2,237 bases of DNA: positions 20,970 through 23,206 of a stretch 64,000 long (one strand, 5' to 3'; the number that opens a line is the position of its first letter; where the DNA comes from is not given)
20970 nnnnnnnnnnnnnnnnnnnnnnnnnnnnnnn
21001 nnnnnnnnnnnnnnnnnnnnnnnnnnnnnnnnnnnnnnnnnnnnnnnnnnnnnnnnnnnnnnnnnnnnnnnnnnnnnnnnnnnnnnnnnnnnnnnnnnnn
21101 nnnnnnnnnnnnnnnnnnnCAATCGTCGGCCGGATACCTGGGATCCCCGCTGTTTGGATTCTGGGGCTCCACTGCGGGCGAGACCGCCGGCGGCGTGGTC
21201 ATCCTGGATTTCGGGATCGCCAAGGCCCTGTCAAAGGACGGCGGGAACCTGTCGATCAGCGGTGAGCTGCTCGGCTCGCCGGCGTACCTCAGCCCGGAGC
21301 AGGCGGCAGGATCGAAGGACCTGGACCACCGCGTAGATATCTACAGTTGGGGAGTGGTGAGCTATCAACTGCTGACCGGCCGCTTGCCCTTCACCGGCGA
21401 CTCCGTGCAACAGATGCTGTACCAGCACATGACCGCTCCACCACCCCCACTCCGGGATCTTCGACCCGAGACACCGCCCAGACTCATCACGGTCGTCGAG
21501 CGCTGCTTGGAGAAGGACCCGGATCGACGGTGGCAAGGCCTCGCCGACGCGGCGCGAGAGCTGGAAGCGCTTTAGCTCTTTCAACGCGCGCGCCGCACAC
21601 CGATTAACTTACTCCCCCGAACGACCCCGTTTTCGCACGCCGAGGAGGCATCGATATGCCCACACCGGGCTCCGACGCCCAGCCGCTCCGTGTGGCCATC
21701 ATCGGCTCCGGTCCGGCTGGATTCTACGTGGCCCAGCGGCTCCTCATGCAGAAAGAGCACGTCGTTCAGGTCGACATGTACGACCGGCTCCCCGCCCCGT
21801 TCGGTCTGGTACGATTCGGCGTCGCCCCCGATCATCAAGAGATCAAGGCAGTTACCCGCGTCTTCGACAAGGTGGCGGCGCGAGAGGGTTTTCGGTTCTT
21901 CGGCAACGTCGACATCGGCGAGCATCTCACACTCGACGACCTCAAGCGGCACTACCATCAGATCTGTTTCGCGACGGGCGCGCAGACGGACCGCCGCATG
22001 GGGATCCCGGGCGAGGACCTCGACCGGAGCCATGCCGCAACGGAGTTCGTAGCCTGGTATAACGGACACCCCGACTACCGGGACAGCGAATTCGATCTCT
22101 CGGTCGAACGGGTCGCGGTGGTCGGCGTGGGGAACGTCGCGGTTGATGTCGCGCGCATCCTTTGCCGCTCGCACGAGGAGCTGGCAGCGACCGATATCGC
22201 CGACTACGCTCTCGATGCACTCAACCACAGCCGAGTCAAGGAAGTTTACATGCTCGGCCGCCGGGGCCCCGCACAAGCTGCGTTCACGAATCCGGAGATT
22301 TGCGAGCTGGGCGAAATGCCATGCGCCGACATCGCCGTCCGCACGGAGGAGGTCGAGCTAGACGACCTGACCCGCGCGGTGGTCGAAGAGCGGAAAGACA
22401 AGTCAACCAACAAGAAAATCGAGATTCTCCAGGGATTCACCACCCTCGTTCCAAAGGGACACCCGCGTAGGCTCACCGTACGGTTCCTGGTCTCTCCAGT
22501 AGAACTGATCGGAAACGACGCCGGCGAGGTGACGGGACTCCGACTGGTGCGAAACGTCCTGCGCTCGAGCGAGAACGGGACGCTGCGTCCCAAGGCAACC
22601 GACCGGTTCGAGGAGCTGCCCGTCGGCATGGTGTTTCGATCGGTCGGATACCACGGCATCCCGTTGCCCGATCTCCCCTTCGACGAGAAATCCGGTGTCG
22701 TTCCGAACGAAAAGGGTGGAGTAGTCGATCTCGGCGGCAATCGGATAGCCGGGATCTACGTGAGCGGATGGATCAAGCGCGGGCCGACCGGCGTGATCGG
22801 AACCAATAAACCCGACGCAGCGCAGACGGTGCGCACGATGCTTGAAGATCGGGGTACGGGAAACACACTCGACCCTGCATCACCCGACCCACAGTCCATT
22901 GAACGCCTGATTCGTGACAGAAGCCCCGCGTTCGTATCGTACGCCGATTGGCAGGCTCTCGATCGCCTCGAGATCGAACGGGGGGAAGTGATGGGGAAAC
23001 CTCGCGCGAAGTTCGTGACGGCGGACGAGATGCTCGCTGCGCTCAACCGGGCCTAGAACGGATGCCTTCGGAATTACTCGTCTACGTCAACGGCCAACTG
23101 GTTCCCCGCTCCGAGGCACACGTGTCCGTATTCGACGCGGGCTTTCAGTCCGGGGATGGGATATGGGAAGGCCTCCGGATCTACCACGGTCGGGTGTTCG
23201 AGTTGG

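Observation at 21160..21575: Chimeric gene end: a truncated sixth propeller blade runs in frame into the C-lobe of a Hanks-type kinase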

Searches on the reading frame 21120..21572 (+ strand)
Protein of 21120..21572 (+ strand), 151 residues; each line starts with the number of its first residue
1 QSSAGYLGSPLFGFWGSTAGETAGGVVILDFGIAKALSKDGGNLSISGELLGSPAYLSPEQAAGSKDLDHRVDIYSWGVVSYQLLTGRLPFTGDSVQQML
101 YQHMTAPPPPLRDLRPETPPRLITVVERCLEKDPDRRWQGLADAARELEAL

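Call 21: find_homologous_proteins(query=window:21168-21572:+)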
Query window:21168-21572:+ (135 aa): 55 proteins with E <= 0.001 among 157 candidates.
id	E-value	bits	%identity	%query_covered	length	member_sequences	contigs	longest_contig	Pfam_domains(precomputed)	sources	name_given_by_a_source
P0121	4.3e-26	110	43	94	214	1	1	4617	PF07714.24,PF00069.32,PF03109.23,PF01636.30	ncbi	-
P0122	1.0e-24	105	52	83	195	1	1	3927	PF07714.24,PF00069.32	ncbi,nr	ncbi:MAG: serine/threonine-protein kinase [Chloroflexi bacterium]|nr:serine/threonine-protein kinase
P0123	2.7e-23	101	43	96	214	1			PF07714.24,PF00069.32,PF14531.13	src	-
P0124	9.5e-23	99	42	93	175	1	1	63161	PF07714.24,PF00069.32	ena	-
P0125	1.2e-22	99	49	86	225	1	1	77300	PF07714.24,PF00069.32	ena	-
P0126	8.6e-22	96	45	93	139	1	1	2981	PF07714.24,PF00069.32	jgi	jgi:serine/threonine-protein kinase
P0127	1.2e-21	95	46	83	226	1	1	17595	PF07714.24,PF00069.32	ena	-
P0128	1.4e-21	95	46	84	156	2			PF07714.24,PF00069.32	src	-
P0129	1.0e-20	93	47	79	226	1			PF07714.24,PF00069.32,PF03109.23,PF01636.30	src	-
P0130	1.1e-20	92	43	91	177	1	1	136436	PF07714.24,PF00069.32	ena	-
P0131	1.3e-20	92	41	91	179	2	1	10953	PF07714.24,PF00069.32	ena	-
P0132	2.0e-20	92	43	97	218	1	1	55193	PF07714.24,PF00069.32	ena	-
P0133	2.5e-20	91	45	91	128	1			PF07714.24,PF00069.32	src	-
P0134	1.3e-19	89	42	83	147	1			PF07714.24,PF00069.32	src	-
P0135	2.0e-19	88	50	73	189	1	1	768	PF00069.32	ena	-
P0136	9.2e-19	86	44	84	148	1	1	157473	PF07714.24,PF00069.32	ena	-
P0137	1.1e-18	86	45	87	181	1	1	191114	PF07714.24,PF00069.32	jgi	jgi:serine/threonine protein kinase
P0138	1.4e-18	86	44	95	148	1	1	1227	PF07714.24,PF00069.32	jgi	jgi:serine/threonine protein kinase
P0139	1.7e-18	85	50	74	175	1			PF07714.24,PF00069.32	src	-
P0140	5.7e-18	84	45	81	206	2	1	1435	PF07714.24,PF00069.32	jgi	jgi:serine/threonine-protein kinase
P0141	1.4e-16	79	40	96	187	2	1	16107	PF07714.24,PF00069.32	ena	-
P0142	1.5e-16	79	42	91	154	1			PF07714.24,PF00069.32,PF14531.13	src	-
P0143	6.5e-16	77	42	85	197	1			PF07714.24,PF00069.32,PF03109.23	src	-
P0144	1.3e-15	76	43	94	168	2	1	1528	PF07714.24,PF00069.32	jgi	jgi:serine/threonine-protein kinase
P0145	9.0e-15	73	44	77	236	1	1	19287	PF07714.24,PF00069.32,PF03109.23,PF01636.30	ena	-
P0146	1.1e-14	73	47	67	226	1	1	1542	PF07714.24,PF00069.32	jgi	jgi:serine/threonine-protein kinase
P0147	8.7e-14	70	47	79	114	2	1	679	PF00069.32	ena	-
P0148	1.3e-13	70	44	70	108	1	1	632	PF07714.24,PF00069.32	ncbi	-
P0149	4.1e-13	68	47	64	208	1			PF07714.24,PF00069.32,PF14531.13,PF01636.30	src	-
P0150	4.9e-13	68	46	59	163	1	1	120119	PF00069.32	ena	-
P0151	1.9e-12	66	47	67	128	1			PF07714.24,PF00069.32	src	-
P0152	1.9e-12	66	42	76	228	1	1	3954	PF07714.24,PF00069.32,PF01636.30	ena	-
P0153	2.4e-12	65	44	64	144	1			PF07714.24,PF00069.32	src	-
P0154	3.1e-12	65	57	50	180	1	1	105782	PF07714.24,PF00069.32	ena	-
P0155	4.6e-12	64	48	68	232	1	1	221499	PF07714.24,PF00069.32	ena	-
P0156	4.9e-12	64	45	66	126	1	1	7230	PF07714.24,PF00069.32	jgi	jgi:serine/threonine-protein kinase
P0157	1.6e-11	63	52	56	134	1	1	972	PF07714.24,PF00069.32,PF03109.23,PF14531.13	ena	-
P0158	1.7e-11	63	38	93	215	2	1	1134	PF07714.24,PF00069.32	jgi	jgi:eukaryotic-like serine/threonine-protein kinase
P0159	3.0e-11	62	38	94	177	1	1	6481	PF07714.24,PF00069.32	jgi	jgi:serine/threonine-protein kinase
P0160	4.4e-11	61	46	65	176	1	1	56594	PF07714.24,PF00069.32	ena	-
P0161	1.4e-9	56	49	56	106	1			PF07714.24,PF00069.32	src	-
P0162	1.6e-9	56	43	72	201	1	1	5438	PF00069.32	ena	-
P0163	8.3e-9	54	51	44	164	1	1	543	PF07714.24,PF00069.32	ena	-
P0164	1.8e-8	53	36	86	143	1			PF07714.24,PF00069.32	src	-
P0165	2.9e-8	52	54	50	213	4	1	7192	PF07714.24,PF00069.32,PF03109.23,PF01636.30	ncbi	ncbi:MAG: protein kinase domain-containing protein, partial [Thermoleophilaceae bacterium]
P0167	8.0e-8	51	40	62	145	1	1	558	PF07714.24,PF00069.32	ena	-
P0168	1.9e-7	50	53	47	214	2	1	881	PF07714.24,PF00069.32,PF03109.23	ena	-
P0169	4.5e-7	48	33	93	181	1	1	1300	PF07714.24,PF00069.32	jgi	jgi:serine/threonine-protein kinase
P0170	3.1e-6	46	35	83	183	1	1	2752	PF07714.24,PF00069.32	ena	-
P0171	3.5e-6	45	37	64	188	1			PF07714.24,PF00069.32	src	-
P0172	3.6e-5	42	39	62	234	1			PF07714.24,PF00069.32,PF03109.23,PF14531.13,PF01636.30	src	-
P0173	7.0e-5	41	38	67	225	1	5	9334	PF07714.24,PF00069.32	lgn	-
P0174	7.1e-5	41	52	45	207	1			PF07714.24,PF00069.32,PF03109.23,PF01636.30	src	-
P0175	2.4e-4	40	46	50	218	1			PF07714.24,PF00069.32,PF03109.23,PF01636.30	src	-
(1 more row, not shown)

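Call 54: search_solved_structures(query=window:21120-21572:+, max_evalue=1e-10, show_alignments=2)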
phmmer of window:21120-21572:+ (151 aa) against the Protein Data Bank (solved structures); distinct sequences matched with E-value up to 1e-10: 21.
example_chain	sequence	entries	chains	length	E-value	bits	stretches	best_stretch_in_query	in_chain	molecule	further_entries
3f61_A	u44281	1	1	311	4.9e-23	85.4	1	24-147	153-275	Serine/threonine-protein kinase pknB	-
6b2p_A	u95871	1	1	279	8.1e-23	84.7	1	24-147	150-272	Serine/threonine-protein kinase PknB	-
6i2p_A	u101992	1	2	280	8.1e-23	84.7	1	24-147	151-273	Serine/threonine-protein kinase PknB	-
5u94_A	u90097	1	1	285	8.5e-23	84.6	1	24-147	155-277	Serine/threonine-protein kinase PknB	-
3orm_A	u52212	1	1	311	9.2e-23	84.5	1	24-147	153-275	Serine/threonine protein kinase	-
3ori_A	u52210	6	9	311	9.4e-23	84.5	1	24-147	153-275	Serine/threonine protein kinase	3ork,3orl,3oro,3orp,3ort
1o6y_A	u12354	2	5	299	9.4e-23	84.5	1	24-147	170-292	SERINE/THREONINE-PROTEIN KINASE PKNB | Probable serine/threonine-protein kinase pknB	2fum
1mru_A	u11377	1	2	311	9.5e-23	84.5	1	24-147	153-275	Probable serine/threonine-protein kinase pknB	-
3f69_A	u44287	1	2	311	1.3e-22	84.1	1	24-147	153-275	Serine/threonine-protein kinase pknB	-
4ow8_A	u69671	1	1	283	1.2e-19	74.4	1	23-140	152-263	Serine/threonine-protein kinase PknA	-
9tmq_A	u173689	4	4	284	1.2e-19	74.4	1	23-140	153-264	Serine/threonine-protein kinase PknA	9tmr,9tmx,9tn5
6b2q_A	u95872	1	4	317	1.5e-19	74.1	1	23-140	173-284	Serine/threonine-protein kinase PknA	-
4x3f_A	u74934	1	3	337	1.7e-19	74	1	23-140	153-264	Serine/threonine-protein kinase PknA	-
9ymt_A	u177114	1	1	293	1.2e-17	68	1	27-147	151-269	Serine/Threonine Kinase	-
4eqm_A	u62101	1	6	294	1.2e-17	68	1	27-147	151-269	Protein kinase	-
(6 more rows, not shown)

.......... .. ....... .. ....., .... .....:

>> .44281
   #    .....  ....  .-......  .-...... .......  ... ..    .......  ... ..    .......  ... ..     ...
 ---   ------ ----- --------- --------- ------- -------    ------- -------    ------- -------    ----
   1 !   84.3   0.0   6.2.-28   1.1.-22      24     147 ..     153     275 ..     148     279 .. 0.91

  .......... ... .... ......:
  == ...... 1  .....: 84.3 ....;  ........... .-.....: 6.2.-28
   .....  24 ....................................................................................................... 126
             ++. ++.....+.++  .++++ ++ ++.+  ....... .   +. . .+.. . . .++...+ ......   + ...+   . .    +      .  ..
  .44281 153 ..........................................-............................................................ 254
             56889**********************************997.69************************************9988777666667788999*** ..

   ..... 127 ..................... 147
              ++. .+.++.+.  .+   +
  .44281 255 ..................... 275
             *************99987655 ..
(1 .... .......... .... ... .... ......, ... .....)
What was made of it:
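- On Hanks-type Ser/Thr protein kinase (Pfam PF00069): The alignment to PknB begins at chain residue 153 of 3f61, after the catalytic loop (call 54).
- Checked: The kinase part aligns with M. tuberculosis PknB chain residues 153-275 of entry 3f61 (call 54).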

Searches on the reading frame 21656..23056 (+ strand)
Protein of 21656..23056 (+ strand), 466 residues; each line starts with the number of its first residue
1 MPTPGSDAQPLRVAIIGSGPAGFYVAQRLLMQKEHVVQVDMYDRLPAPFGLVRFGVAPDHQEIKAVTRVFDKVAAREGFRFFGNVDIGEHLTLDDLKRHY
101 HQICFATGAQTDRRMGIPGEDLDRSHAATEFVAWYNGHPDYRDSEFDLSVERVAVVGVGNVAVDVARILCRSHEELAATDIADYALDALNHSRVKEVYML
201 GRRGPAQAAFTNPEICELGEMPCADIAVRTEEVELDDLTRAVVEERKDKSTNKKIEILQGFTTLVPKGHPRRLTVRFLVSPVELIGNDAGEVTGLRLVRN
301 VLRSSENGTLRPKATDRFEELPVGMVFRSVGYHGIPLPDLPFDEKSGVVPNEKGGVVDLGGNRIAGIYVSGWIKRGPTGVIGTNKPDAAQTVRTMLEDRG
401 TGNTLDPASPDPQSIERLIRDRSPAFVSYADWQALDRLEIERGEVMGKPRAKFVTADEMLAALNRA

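Call 17: find_related_loci(query=window:21656-23053:+, collection=genome_contigs, flank=10000)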
Query window:21656-23053:+ (466 aa) in genome_contigs; peptide patterns used: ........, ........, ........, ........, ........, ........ (x = any residue, [..] = any of these).
600 stretches matched a pattern (row limit reached: there are more); 584 encode a relative of the query (tblastn E <= 1e-3); the best 80 are kept; 80 distinct loci.
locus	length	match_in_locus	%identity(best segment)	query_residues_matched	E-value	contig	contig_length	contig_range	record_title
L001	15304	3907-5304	67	1-465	0e+0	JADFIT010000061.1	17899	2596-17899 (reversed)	MAG: Gemmatimonadetes bacterium isolate B3T1B10 B3T1B10_NODE1609, whole genome shotgun sequence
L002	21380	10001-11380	65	1-460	0e+0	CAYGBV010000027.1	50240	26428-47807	MAG TPA_asm: uncultured Gemmatimonadaceae bacterium isolate ERP108616_co1_411 genome assembly, contig: k119_1601288, who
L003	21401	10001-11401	68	1-466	0e+0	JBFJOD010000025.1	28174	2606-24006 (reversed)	MAG: Gemmatimonadota bacterium isolate Mix_sand18.2022.04.D.102 k141_2177599_length_28174_cov_11.3864, whole genome shot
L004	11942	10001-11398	64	1-465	0e+0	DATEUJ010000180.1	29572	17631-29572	MAG TPA_asm: Anaerolineae bacterium isolate SMAG_U8338 k141_1730702, whole genome shotgun sequence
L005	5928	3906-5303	62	1-465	0e+0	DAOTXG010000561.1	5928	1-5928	MAG TPA_asm: Anaerolineales bacterium isolate H20_231 k125_2732080, whole genome shotgun sequence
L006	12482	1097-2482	63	5-465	0e+0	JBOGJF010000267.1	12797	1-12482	MAG: Vicinamibacteria bacterium isolate M3-S_concoct.bin.117_sub k127_3525337, whole genome shotgun sequence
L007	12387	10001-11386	65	5-465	0e+0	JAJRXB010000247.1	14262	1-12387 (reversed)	MAG: Chloroflexota bacterium isolate Dive96_bin3.112 k141_2474042, whole genome shotgun sequence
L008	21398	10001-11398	63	1-465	0e+0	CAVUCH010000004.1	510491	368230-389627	MAG: Vicinamibacteria bacterium isolate MFD02840.bin.3.332 genome assembly, contig: contig_12512, whole genome shotgun s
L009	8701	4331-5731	66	1-466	0e+0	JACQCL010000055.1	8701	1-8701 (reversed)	MAG: Candidatus Rokuibacteriota bacterium isolate NC_groundwater_967_Pr1_S-0.2um_66_23 Montesol18-Sp2_coassembly_scaffol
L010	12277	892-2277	62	5-465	0e+0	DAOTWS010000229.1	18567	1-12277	MAG TPA_asm: Anaerolineae bacterium isolate H16_161 k91_2011999, whole genome shotgun sequence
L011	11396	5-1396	67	3-465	0e+0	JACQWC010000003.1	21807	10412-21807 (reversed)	MAG: Candidatus Rokuibacteriota bacterium isolate NC_groundwater_1479_Ag_S-0.65um_71_44 S_p65_S5_coassembly_k141_81662,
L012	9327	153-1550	61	1-465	0e+0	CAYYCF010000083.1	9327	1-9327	MAG TPA_asm: uncultured Anaerolineales bacterium isolate binchicken_co232_215 genome assembly, contig: NODE_14340_length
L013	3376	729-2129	60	1-466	0e+0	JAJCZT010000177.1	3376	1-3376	MAG: Deltaproteobacteria bacterium isolate OFTM235 OFTM235_176, whole genome shotgun sequence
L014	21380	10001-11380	67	5-463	0e+0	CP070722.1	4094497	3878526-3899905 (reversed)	MAG: Gemmatimonadota bacterium isolate bin464 chromosome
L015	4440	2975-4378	61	1-466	0e+0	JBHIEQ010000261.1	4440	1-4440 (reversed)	MAG: Gemmatimonadales bacterium isolate b2.sp2_bin.61 NODE_9286_length_4440_cov_3.676169, whole genome shotgun sequence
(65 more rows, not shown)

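Call 24: search_protein_families(library=pfam, proteins=[window:21656-23053:+], max_evalue=0.001)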
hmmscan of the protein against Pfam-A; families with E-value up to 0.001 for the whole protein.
window:21656-23053:+ (466 aa): 2 families
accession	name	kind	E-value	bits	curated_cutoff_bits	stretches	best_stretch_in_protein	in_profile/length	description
PF07992.20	Pyr_redox_2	-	3.1e-11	43.7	26.1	1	12-183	2-175/291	Pyridine nucleotide-disulphide oxidoreductase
PF13454.12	NAD_binding_9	-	0.00011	22.6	21.8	0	14-47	1-35/155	FAD-NAD(P)-binding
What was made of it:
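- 21656..23056 (+): Downstream gene for an FAD-dependent oxidoreductase (ferredoxin-NADP reductase-like). It was used as the anchor to find conspecific contigs. Pfam Pyr_redox_2 (call 24).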

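Call 38: find_encoding_contigs(protein=window:21656-23056:+, flank=10000, max_places=10)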
Protein window:21656-23056:+ (466 aa): no gene with exactly this product is on record in the collection.

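Call 40: find_homologous_proteins(query=window:21656-23053:+, max_evalue=1e-100)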
Query window:21656-23053:+ (466 aa): 7978 proteins with E <= 1e-100 among 8000 candidates; the best 120 are listed.
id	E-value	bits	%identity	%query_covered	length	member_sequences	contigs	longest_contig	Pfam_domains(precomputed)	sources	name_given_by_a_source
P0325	0.0e+0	1058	100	100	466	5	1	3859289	PF07992.21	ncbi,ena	-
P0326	6.0e-217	739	71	100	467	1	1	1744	PF07992.21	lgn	-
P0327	2.4e-214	731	69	100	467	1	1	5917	PF13450.13,PF07992.21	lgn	-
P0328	5.5e-212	723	68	99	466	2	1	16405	PF07992.21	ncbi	-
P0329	1.6e-211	721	68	99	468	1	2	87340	PF13450.13,PF07992.21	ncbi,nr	ncbi:MAG: FAD-dependent oxidoreductase [Gemmatimonadales bacterium]|nr:FAD-dependent oxidoreductase 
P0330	2.2e-211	721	68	100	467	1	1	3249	PF07992.21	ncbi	-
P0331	5.9e-211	720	69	100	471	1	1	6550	PF07992.21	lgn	-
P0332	6.9e-211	719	68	100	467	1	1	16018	PF07992.21,PF13454.13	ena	-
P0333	7.1e-211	719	68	100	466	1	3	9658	PF07992.21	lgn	-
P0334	1.0e-210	719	68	100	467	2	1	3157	PF07992.21,PF13454.13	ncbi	-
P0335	1.7e-210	718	68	100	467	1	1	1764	PF07992.21,PF13454.13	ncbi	-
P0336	1.8e-210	718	68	100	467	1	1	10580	PF07992.21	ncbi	-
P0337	5.9e-209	713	68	99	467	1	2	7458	PF07992.21,PF13454.13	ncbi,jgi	jgi:ferredoxin--NADP+ reductase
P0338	7.6e-209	713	67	100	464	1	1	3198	PF07992.21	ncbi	-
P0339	1.0e-208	712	67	99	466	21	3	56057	PF13450.13,PF07992.21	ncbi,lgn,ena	-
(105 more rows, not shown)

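Call 41: list_cluster_members(proteins=[P0325])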
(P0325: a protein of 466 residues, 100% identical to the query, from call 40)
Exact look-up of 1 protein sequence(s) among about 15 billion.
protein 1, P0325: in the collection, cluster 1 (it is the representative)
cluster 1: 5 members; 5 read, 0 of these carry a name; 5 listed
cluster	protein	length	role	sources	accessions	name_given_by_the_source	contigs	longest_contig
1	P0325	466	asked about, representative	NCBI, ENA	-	-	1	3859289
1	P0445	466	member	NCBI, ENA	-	-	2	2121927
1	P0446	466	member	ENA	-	-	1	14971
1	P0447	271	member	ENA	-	-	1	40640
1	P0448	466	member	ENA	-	-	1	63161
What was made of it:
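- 21656..23056 (+): Cluster P0325 has 5 members (calls 40, 41).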

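Call 42: find_encoding_contigs(protein=P0448, flank=10000, max_places=5)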
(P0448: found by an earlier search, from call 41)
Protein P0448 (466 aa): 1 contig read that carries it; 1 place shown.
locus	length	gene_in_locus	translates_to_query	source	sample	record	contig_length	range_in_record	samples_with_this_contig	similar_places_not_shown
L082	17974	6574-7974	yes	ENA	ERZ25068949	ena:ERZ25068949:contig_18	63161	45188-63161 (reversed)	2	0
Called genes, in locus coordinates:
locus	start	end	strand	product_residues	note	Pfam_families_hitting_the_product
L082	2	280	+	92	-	?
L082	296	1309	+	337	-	PF05544:Pro_racemase, PF02567:PhzC-PhzF (weak)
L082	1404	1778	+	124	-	PF13279:4HBT_2, PF03061:4HBT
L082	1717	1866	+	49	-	-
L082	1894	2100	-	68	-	PF20104:DUF6494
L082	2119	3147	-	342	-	PF02775:TPP_enzyme_C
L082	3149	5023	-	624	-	PF01558:POR, PF01855:POR_N, PF17147:PFOR_II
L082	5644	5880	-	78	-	-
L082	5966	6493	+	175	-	PF00069:Pkinase, PF07714:PK_Tyr_Ser-Thr (weak)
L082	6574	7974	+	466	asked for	PF07992:Pyr_redox_2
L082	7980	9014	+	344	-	PF01063:Aminotran_4, PF00324:AA_permease, PF13520:AA_permease_2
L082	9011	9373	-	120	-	PF00378:ECH_1, PF16113:ECH_2 (weak)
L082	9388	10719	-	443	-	PF01590:GAF, PF13185:GAF_2, PF13492:GAF_3, PF00989:PAS (weak), PF13188:PAS_8 (faint), PF08448:PAS_4, PF00512:HisKA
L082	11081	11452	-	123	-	PF00072:Response_reg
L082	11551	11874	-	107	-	-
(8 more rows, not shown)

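Call 43: find_encoding_contigs(protein=P0445, flank=10000, max_places=5)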
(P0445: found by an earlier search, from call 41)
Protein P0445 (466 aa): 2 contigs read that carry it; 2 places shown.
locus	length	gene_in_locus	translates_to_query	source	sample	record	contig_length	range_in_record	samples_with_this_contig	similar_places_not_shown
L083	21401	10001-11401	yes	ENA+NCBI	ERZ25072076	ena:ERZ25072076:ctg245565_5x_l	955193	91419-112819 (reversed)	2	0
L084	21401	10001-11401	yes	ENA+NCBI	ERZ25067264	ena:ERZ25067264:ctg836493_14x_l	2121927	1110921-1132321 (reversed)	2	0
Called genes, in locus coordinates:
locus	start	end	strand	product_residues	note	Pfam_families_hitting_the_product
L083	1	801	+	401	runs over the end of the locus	PF00141:peroxidase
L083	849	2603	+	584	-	PF00756:Esterase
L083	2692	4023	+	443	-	PF07690:MFS_1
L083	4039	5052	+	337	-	PF05544:Pro_racemase, PF02567:PhzC-PhzF (faint)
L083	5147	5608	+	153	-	PF13279:4HBT_2, PF03061:4HBT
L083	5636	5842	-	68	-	PF20104:DUF6494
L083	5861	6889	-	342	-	PF02775:TPP_enzyme_C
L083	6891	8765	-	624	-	PF01558:POR, PF01855:POR_N, PF17147:PFOR_II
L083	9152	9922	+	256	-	PF00069:Pkinase, PF07714:PK_Tyr_Ser-Thr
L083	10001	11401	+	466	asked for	PF07992:Pyr_redox_2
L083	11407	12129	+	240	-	PF01063:Aminotran_4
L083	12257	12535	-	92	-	PF00378:ECH_1, PF16113:ECH_2 (weak)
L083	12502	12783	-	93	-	PF00378:ECH_1, PF16113:ECH_2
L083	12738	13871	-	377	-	PF00180:Iso_dh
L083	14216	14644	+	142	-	-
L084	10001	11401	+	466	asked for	PF07992:Pyr_redox_2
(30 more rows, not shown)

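Call 46: find_encoding_contigs(protein=P0446, flank=10000, max_places=5)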
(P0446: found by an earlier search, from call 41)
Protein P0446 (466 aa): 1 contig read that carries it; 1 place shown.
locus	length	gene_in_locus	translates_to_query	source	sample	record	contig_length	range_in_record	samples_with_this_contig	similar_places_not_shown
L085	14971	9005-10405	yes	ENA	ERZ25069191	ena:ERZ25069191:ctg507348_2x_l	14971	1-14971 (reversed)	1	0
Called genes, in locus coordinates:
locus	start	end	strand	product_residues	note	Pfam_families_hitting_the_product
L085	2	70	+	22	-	?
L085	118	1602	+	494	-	PF00756:Esterase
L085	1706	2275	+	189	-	PF07690:MFS_1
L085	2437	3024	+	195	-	PF07690:MFS_1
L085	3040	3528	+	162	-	PF05544:Pro_racemase, PF02567:PhzC-PhzF (weak)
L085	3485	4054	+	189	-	PF05544:Pro_racemase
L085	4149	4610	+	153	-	PF13279:4HBT_2, PF03061:4HBT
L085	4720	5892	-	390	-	PF02775:TPP_enzyme_C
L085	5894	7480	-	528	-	PF01558:POR, PF01855:POR_N, PF17147:PFOR_II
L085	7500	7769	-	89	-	-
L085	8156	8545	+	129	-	PF00069:Pkinase (weak)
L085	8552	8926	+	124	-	-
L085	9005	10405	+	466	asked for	PF07992:Pyr_redox_2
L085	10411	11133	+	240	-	PF01063:Aminotran_4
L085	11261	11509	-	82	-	PF00378:ECH_1, PF16113:ECH_2 (weak)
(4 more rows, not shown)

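Call 47: find_encoding_contigs(protein=P0447, flank=10000, max_places=5)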
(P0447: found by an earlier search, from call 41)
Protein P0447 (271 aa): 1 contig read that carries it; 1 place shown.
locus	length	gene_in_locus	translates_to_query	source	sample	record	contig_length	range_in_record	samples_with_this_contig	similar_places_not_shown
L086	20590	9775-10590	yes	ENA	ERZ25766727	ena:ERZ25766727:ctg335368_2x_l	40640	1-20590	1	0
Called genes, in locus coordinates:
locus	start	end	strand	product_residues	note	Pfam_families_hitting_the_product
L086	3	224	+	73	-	?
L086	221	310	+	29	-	-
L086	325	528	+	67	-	-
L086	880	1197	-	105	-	-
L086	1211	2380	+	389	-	PF00756:Esterase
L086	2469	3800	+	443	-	PF07690:MFS_1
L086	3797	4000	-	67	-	-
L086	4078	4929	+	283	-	PF02567:PhzC-PhzF (weak), PF05544:Pro_racemase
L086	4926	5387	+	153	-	PF13279:4HBT_2, PF03061:4HBT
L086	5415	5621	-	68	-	PF20104:DUF6494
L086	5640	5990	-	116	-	-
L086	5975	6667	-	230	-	PF02775:TPP_enzyme_C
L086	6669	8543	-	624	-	PF01558:POR, PF01855:POR_N, PF17147:PFOR_II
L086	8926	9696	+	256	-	PF00069:Pkinase, PF07714:PK_Tyr_Ser-Thr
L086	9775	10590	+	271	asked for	PF07992:Pyr_redox_2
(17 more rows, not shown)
